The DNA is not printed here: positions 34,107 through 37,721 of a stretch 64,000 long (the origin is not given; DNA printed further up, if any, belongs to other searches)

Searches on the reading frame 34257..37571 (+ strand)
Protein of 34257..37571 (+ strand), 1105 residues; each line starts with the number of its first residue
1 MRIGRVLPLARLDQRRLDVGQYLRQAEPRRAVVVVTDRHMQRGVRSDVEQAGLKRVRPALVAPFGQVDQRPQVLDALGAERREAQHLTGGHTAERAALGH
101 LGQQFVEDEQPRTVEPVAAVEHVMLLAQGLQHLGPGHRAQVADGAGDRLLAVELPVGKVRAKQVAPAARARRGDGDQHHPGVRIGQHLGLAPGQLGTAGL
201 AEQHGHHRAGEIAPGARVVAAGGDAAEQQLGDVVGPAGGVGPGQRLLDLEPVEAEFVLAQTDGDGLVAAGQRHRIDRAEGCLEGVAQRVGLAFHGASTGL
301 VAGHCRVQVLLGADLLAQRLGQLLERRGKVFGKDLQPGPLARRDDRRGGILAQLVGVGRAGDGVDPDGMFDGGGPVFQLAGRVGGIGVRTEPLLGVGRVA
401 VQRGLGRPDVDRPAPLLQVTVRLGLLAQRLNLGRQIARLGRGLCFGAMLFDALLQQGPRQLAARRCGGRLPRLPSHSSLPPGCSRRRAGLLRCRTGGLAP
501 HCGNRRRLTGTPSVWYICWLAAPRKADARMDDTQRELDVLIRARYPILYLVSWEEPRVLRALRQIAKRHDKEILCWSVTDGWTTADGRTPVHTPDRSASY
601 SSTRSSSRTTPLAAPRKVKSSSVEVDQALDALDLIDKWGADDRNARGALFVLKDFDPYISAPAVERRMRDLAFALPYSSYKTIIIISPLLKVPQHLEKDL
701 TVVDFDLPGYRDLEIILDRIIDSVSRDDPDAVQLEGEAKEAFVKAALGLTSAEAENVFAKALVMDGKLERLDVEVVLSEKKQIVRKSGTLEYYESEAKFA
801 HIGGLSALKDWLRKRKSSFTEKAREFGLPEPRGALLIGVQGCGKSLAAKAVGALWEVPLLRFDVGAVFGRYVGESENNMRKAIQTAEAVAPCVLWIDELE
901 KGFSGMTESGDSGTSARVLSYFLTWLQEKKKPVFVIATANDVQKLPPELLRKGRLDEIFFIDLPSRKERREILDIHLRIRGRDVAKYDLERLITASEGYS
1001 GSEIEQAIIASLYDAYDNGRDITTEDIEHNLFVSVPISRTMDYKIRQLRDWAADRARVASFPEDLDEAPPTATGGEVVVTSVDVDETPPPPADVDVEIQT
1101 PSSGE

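Call 22: search_protein_families(library=pfam, proteins=[window:34257-37571:+], max_evalue=0.001)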
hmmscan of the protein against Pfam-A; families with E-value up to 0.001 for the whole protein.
window:34257-37571:+ (1105 aa): 2 families
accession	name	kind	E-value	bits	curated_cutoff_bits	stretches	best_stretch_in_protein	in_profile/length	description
PF00004.35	AAA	-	5.4e-29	101.7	21.2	1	835-962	2-130/131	ATPase family associated with various cellular activities (AAA)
PF17862.7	AAA_lid_3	-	0.00035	20.5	27.2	1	988-1028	3-44/45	AAA+ lid domain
